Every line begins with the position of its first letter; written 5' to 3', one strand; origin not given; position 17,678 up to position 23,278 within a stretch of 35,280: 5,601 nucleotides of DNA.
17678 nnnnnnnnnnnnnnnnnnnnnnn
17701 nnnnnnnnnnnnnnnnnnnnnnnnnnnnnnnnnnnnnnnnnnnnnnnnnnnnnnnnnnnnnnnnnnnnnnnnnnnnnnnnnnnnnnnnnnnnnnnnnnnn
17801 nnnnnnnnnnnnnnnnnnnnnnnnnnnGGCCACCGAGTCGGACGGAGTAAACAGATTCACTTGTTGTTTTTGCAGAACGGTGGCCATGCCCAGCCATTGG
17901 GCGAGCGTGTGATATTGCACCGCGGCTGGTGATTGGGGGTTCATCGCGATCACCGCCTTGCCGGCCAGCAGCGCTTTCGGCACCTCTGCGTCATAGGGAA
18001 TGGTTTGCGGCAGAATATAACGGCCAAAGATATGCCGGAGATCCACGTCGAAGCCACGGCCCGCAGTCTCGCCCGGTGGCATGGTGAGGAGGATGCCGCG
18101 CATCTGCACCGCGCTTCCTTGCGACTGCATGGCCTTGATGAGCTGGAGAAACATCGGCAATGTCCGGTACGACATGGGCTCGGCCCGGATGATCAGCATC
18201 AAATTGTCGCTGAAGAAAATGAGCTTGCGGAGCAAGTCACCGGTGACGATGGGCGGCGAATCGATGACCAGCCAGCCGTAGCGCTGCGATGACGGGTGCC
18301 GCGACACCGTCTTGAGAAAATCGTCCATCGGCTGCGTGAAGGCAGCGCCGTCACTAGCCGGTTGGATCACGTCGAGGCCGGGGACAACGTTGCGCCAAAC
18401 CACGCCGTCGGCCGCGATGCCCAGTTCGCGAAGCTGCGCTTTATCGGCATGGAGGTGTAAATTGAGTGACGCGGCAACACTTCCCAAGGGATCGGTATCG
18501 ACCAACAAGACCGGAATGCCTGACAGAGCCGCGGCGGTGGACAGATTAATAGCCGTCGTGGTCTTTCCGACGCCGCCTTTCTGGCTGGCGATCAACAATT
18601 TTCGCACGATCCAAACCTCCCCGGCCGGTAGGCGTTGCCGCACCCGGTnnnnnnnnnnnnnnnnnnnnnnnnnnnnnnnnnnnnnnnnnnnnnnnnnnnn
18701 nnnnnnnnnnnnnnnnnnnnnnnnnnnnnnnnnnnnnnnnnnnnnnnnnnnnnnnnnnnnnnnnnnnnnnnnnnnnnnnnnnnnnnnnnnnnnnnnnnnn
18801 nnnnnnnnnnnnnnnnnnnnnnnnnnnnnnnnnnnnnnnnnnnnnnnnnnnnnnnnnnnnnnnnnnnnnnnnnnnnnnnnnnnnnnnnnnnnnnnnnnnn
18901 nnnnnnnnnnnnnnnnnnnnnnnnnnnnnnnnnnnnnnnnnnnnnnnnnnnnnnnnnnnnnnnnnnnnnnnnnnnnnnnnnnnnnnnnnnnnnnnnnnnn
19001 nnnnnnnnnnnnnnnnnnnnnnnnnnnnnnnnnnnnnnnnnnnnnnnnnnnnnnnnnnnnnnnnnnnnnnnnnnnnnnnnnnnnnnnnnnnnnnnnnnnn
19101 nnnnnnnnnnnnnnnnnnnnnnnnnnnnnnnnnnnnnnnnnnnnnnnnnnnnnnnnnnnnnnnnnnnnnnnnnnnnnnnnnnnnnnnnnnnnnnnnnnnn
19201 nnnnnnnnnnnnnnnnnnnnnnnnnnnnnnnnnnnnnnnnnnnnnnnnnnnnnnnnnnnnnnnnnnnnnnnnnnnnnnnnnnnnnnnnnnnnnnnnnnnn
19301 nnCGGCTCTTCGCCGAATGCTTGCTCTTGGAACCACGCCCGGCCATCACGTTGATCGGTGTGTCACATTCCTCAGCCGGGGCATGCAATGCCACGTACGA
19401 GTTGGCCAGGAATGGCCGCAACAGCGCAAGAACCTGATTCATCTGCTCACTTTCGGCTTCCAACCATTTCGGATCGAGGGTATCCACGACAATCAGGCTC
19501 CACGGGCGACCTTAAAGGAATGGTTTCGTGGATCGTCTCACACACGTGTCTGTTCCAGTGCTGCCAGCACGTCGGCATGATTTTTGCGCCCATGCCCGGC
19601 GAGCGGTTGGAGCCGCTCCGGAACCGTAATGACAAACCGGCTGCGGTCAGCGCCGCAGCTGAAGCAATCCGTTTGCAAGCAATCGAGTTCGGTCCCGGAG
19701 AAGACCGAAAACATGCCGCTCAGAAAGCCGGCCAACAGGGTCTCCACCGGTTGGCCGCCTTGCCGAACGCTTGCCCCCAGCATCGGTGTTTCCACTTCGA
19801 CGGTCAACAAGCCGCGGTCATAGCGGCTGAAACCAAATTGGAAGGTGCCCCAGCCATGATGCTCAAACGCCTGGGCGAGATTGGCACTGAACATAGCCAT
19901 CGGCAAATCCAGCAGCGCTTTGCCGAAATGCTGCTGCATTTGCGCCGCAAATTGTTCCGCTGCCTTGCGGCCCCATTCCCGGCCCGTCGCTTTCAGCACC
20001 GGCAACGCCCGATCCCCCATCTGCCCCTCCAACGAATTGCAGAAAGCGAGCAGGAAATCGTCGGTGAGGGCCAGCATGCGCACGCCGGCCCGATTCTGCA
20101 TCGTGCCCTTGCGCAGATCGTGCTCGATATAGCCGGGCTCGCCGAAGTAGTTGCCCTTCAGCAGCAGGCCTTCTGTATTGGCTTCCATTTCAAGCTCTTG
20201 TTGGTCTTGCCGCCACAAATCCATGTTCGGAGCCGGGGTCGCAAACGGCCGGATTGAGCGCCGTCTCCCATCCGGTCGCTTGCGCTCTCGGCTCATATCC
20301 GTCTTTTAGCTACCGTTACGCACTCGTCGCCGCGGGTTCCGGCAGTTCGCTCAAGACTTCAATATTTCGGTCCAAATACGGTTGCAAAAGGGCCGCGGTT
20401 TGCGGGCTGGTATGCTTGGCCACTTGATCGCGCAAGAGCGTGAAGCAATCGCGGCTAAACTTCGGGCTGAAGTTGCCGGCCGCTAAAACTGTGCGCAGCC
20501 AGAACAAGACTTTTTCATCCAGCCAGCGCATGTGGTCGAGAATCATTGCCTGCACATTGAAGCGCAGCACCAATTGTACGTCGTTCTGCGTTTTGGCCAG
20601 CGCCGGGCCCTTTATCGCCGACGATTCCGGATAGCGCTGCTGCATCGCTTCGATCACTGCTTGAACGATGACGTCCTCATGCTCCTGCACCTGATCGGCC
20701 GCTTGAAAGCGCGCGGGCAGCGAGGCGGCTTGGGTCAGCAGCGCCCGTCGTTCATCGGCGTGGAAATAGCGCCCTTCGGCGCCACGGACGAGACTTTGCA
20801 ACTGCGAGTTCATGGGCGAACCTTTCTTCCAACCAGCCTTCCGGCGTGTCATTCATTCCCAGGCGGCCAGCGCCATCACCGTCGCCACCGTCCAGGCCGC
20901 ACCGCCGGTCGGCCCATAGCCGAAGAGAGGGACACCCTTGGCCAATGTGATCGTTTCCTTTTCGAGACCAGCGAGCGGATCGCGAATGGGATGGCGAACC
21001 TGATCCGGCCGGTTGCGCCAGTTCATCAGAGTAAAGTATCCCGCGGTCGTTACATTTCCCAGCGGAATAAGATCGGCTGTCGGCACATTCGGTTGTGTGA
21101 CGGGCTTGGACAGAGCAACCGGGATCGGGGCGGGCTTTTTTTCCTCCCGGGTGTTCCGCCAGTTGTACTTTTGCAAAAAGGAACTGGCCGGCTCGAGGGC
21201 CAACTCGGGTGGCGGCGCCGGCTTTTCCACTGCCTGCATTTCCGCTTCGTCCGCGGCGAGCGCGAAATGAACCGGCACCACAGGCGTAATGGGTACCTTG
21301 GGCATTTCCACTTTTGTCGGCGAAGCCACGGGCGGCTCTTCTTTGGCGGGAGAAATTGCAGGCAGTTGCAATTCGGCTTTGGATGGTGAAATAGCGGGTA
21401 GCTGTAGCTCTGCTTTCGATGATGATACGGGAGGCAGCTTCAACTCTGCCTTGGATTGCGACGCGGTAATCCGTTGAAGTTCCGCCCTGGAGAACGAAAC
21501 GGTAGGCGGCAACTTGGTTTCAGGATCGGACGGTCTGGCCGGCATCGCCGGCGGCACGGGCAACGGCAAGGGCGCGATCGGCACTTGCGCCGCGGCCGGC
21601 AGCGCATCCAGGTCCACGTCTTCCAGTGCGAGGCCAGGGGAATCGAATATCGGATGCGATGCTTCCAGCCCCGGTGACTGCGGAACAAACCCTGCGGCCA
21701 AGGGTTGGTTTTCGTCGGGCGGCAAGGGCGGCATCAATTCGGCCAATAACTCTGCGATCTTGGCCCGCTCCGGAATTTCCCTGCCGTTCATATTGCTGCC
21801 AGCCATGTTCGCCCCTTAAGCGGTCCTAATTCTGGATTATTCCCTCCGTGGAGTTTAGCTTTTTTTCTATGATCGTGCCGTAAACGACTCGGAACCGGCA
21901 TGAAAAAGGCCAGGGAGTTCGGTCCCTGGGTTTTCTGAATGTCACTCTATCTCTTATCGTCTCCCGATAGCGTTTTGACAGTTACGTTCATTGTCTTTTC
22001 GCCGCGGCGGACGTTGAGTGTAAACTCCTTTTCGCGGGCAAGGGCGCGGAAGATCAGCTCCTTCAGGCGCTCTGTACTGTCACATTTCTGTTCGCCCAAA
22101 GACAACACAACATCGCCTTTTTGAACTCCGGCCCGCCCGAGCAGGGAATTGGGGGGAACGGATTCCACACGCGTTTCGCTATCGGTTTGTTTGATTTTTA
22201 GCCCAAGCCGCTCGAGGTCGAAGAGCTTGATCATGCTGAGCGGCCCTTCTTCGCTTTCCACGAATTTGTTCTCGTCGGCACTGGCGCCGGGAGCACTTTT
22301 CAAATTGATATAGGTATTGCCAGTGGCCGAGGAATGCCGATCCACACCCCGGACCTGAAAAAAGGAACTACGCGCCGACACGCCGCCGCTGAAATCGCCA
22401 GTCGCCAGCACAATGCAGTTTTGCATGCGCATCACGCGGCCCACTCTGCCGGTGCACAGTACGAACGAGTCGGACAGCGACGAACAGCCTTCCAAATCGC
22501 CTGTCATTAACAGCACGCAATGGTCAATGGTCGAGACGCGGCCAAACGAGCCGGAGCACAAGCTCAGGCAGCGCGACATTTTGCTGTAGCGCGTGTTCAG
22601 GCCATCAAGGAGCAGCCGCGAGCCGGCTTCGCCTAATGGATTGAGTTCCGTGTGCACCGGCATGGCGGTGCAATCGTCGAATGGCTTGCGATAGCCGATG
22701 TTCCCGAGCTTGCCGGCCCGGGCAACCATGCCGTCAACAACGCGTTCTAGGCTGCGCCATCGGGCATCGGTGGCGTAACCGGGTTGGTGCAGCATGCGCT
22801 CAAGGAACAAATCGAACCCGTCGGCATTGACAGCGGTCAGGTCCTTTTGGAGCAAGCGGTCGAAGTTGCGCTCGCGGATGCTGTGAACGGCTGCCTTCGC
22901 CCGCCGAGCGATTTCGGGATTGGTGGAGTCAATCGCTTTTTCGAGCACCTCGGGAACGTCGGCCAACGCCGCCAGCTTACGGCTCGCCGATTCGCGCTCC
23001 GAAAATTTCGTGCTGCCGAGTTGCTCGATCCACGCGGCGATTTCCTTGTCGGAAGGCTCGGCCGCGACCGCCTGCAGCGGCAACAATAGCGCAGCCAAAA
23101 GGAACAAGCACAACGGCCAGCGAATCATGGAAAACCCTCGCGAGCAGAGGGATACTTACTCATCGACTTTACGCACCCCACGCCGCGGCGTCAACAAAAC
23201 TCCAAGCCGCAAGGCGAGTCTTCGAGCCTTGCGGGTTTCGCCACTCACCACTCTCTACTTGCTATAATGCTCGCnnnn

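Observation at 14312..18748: ParA/MinD ATPase fused to three WD40 beta-propellers; start site ambiguous with a ~100-nt overlap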

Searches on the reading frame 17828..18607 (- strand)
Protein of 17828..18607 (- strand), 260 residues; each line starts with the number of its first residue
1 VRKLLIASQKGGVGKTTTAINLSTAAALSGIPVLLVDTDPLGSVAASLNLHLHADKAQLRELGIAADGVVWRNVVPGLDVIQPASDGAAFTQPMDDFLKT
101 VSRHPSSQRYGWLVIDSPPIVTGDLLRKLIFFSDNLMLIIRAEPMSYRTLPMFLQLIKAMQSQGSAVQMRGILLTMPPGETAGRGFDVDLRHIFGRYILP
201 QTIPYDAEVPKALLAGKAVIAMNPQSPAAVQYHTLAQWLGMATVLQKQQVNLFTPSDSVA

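Call 36: search_solved_structures(query=window:17828-18607:-, max_evalue=0.00001)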
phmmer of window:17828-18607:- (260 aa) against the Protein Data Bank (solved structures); distinct sequences matched with E-value up to 0.00001: 19.
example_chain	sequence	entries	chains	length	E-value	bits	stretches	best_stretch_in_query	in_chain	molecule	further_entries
1wcv_1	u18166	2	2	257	6.2e-19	71.7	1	2-239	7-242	SEGREGATION PROTEIN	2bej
2bek_A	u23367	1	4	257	8.9e-18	67.9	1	2-239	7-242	SEGREGATION PROTEIN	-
8ray_B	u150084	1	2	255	8.6e-13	51.6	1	4-236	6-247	ParA family protein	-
6iub_A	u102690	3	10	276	2.9e-12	49.9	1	4-237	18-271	SpoOJ regulator (Soj)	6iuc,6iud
8jmj_A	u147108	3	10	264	3.2e-11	46.4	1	4-237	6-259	SpoOJ regulator (Soj)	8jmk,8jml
4pfs_A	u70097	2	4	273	1.9e-10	43.9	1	2-238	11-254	Cobyrinic Acid a,c-diamide synthase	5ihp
5if9_A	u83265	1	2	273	2e-10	43.8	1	2-238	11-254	Cobyrinic Acid a,c-diamide synthase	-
5zme_A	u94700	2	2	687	1.6e-09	40.8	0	2-49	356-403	ATPase ARSA1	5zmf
5j1j_A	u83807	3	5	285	2e-08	37.2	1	5-238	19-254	Site-determining protein | Transcriptional antiactivator FleN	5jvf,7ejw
8pb9_A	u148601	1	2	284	1.2e-07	34.7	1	5-238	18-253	Antiactivator FleN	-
8p53_A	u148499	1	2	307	1.6e-07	34.3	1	5-238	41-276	Antiactivator FleN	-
4v03_A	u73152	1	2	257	2.8e-07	33.5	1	4-167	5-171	SITE-DETERMINING PROTEIN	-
9nbl_A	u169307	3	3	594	5.5e-07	32.6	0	5-50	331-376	Arsenite transporter ATPase-like protein,arsA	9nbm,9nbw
6non_A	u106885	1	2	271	1.4e-06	31.2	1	1-166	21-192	Cobyrinic acid ac-diamide synthase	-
6noo_A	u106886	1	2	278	1.6e-06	31.1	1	1-166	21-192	Maintenance of carboxysome positioning A protein, MCDA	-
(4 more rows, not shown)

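Call 50: search_solved_structures(query=window:17828-18607:-, max_evalue=1e-10, show_alignments=3)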
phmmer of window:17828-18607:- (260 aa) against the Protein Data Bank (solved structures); distinct sequences matched with E-value up to 1e-10: 5.
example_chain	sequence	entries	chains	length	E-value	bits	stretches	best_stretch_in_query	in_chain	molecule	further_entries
1wcv_1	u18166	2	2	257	6.2e-19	71.7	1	2-239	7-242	SEGREGATION PROTEIN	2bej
2bek_A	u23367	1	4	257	8.9e-18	67.9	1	2-239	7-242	SEGREGATION PROTEIN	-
8ray_B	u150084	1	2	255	8.6e-13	51.6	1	4-236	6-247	ParA family protein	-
6iub_A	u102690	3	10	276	2.9e-12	49.9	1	4-237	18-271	SpoOJ regulator (Soj)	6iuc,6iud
8jmj_A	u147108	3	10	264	3.2e-11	46.4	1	4-237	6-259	SpoOJ regulator (Soj)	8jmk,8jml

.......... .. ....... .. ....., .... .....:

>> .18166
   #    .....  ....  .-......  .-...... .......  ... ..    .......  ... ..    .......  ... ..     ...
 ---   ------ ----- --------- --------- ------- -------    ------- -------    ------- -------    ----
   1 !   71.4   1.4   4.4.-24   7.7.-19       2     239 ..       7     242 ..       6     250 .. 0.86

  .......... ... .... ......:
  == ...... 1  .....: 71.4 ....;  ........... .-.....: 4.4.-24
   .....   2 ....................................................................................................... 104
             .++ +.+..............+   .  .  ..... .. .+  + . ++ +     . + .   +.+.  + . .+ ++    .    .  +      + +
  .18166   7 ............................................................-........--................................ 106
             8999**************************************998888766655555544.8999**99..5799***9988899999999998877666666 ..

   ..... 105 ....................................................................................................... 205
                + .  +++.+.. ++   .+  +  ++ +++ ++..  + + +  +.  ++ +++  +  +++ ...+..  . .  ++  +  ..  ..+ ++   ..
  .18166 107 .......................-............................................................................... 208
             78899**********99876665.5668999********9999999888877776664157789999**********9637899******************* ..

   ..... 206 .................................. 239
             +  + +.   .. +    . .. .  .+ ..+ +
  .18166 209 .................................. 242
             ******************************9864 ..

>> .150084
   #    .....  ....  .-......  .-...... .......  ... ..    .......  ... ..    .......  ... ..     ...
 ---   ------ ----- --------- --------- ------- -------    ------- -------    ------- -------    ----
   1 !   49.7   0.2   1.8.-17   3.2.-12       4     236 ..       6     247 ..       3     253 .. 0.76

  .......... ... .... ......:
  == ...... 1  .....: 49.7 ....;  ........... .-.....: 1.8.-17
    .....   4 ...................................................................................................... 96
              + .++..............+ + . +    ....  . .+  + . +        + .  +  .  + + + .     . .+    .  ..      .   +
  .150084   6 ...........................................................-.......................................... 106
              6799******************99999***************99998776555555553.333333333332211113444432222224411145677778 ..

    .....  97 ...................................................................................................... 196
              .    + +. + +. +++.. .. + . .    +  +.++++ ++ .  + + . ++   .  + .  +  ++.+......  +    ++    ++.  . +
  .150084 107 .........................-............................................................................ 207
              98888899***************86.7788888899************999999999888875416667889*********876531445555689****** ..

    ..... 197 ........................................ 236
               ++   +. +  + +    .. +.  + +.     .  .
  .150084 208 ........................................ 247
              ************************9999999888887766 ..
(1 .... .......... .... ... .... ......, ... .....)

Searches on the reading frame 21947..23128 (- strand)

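Call 7: search_protein_families(library=pfam, proteins=[window:21947-23128:-], max_evalue=0.001)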
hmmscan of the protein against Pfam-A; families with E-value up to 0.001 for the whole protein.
window:21947-23128:- (393 aa): 2 families
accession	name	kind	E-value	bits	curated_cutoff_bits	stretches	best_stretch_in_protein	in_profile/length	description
PF13180.12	PDZ_2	-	4.1e-09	37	27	1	308-386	3-80/80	PDZ domain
PF17820.7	PDZ_6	-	7.2e-05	22.9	27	1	321-359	2-40/54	PDZ domain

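Call 8: search_protein_families(library=ncbifam, proteins=[window:21947-23128:-], max_evalue=0.01)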
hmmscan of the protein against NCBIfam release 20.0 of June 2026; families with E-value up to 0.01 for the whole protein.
window:21947-23128:- (393 aa): 9 families
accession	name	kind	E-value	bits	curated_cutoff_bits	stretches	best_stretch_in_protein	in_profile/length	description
TIGR02037.1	degP_htrA_DO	subfamily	4e-07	29.3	416.2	1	318-386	260-327/434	Do family serine endopeptidase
NF041199.1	trx7_PDZ_seleno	equivalog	1e-06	27.9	300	1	304-386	191-272/390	Trx7/PDZ domain-containing (seleno)protein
NF041521.1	HhoA_HhoB_HtrA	equivalog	3e-05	23.5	450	1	311-386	258-331/335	HhoA/HhoB/HtrA family serine endopeptidase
NF041515.1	GspC_delta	equivalog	0.00015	21.7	150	1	320-384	245-308/311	type II secretion system protein GspC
NF047968.1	SerProtHtrA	equivalog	0.00025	20.5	470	1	315-385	287-356/357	serine protease HtrA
TIGR02860.1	spore_IV_B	equivalog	0.0016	17.5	305.25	1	332-388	128-182/402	SpoIVB peptidase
TIGR00054.1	TIGR00054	equivalog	0.0025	16.7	147.55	1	311-384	121-267/421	RIP metalloprotease RseP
NF008189.1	PRK10942.1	equivalog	0.0034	15.9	720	1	316-382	411-474/477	serine endoprotease DegP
NF041616.1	T2SS_C_SYNERG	exception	0.0099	15.2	200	0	305-344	212-254/296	type II secretion system protein GspC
